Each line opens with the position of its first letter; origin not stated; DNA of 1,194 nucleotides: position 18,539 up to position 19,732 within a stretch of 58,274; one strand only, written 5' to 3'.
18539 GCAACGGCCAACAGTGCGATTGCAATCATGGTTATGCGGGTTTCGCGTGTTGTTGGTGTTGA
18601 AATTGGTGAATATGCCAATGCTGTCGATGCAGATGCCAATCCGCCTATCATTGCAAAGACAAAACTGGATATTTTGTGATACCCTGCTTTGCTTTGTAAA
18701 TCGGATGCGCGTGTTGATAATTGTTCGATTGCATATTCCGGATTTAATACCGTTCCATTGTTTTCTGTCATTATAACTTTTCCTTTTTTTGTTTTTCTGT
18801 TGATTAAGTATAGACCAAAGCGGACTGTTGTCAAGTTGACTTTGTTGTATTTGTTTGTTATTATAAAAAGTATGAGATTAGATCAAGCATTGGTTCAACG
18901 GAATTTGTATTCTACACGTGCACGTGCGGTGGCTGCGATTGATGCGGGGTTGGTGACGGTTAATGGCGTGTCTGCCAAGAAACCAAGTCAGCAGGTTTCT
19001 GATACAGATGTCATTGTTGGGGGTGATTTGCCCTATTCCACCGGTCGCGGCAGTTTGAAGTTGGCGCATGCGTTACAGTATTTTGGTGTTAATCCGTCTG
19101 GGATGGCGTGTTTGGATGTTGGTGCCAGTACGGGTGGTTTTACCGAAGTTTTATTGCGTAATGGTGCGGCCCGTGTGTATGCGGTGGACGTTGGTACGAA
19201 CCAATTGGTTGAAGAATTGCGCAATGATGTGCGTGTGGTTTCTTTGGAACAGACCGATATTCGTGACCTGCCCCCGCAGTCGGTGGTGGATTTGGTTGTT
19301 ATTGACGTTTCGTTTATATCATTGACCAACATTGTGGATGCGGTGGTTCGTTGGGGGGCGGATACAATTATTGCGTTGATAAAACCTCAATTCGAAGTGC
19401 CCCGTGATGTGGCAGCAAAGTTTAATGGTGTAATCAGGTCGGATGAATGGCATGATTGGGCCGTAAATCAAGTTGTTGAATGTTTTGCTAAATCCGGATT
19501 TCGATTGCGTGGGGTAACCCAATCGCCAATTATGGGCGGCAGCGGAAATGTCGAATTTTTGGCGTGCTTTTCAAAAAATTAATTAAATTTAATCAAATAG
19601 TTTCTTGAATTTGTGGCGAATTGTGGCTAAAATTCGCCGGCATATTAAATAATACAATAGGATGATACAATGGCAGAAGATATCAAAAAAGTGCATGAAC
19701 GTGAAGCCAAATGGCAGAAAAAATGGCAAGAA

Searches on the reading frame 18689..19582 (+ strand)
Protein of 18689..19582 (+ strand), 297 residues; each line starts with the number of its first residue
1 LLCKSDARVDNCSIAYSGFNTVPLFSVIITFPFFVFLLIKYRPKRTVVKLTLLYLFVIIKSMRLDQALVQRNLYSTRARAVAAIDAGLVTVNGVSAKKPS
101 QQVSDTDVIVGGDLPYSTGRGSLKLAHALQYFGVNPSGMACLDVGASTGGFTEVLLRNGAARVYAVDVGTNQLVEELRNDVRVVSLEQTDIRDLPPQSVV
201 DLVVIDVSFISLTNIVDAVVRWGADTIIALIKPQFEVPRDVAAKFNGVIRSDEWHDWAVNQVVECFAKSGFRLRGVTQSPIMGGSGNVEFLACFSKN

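Call 20: search_protein_families(library=pfam, proteins=[window:18689-19582:+], max_evalue=0.01)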
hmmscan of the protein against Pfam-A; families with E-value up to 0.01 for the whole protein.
window:18689-19582:+ (297 aa): 7 families
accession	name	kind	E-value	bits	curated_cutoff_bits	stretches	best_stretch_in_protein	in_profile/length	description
PF01728.25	FtsJ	-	1.2e-40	139.8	24.1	1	120-295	4-180/181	FtsJ-like methyltransferase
PF01479.30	S4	-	8.6e-12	45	22.8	1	62-109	1-48/48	S4 domain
PF08241.18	Methyltransf_11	-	1.8e-06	28.9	21.2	1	142-216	1-77/95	Methyltransferase domain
PF13649.12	Methyltransf_25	-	2.2e-06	28.7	27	1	142-209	2-76/97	Methyltransferase domain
PF13489.12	Methyltransf_23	-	0.0014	18.8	27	1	124-171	8-55/164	Methyltransferase domain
PF08242.18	Methyltransf_12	-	0.0016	19.5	30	1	142-206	1-72/98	Methyltransferase domain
PF13847.12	Methyltransf_31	-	0.0054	16.9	27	1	137-207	3-82/145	Methyltransferase domain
